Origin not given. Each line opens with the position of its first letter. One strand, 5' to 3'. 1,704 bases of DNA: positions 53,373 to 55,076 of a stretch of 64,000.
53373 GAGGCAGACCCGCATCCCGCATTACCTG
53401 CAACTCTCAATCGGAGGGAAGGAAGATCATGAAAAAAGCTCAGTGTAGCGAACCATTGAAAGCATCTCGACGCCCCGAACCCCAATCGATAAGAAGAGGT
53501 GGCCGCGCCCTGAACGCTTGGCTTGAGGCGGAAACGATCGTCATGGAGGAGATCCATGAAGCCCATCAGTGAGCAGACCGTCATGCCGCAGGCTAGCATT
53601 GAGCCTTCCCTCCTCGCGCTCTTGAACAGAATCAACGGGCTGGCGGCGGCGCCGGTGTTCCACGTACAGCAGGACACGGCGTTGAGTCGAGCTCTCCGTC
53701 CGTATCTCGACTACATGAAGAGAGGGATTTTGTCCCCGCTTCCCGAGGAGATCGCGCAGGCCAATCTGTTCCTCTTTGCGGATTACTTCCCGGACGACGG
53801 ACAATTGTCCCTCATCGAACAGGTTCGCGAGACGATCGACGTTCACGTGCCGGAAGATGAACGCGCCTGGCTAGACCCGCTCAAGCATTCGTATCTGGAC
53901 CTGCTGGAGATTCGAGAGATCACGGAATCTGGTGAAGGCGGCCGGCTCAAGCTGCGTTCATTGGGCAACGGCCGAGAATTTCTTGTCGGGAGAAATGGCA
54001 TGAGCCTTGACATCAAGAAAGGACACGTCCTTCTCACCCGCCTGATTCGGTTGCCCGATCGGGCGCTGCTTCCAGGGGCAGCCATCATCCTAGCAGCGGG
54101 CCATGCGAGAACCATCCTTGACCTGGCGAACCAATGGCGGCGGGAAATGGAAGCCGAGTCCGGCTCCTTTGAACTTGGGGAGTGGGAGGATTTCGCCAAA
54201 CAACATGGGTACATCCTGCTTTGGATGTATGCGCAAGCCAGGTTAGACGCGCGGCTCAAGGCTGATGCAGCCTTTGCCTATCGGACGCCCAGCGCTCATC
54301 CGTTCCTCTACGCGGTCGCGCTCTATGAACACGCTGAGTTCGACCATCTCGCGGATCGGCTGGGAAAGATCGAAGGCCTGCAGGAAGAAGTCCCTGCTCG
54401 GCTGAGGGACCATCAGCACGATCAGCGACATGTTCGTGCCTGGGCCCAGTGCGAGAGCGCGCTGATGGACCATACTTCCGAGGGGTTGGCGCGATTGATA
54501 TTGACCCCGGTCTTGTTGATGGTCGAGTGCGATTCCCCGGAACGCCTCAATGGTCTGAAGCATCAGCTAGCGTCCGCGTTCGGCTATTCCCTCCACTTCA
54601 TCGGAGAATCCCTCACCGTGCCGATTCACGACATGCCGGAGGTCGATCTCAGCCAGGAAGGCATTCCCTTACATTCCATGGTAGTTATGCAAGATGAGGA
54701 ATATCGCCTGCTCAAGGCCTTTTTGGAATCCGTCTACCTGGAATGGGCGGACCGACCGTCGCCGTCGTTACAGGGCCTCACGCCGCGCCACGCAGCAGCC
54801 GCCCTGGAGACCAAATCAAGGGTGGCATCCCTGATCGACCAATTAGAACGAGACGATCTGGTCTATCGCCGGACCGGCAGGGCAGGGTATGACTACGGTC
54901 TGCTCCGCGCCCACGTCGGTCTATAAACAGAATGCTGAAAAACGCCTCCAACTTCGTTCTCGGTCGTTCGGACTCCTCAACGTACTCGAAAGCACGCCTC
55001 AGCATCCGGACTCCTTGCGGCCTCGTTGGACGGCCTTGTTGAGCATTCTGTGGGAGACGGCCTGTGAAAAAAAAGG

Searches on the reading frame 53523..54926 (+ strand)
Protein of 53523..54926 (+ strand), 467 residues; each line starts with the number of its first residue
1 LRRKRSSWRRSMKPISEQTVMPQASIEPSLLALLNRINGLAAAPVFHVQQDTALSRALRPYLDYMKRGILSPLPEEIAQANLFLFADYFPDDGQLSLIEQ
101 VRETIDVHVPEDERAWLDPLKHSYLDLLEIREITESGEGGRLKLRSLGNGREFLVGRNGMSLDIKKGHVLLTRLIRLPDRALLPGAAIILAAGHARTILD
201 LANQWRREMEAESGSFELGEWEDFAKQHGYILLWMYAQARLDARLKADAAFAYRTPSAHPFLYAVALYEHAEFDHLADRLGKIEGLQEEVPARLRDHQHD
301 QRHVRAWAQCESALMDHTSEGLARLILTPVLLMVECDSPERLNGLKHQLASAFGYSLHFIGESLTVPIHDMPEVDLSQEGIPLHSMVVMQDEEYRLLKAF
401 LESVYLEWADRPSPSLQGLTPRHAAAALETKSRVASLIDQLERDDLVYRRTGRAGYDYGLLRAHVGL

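Call 9: search_protein_families(library=pfam, proteins=[window:53523-54926:+])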
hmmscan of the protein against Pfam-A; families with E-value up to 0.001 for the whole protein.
window:53523-54926:+ (467 aa): 0 families

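Call 43: search_protein_families(library=ncbifam, proteins=[window:53523-54926:+], max_evalue=0.01)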
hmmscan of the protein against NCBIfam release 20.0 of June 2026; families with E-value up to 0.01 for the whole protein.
window:53523-54926:+ (467 aa): 0 families

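Call 48: search_solved_structures(query=window:53523-54926:+, max_evalue=1)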
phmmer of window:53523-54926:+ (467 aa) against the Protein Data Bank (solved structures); distinct sequences matched with E-value up to 1: 0.
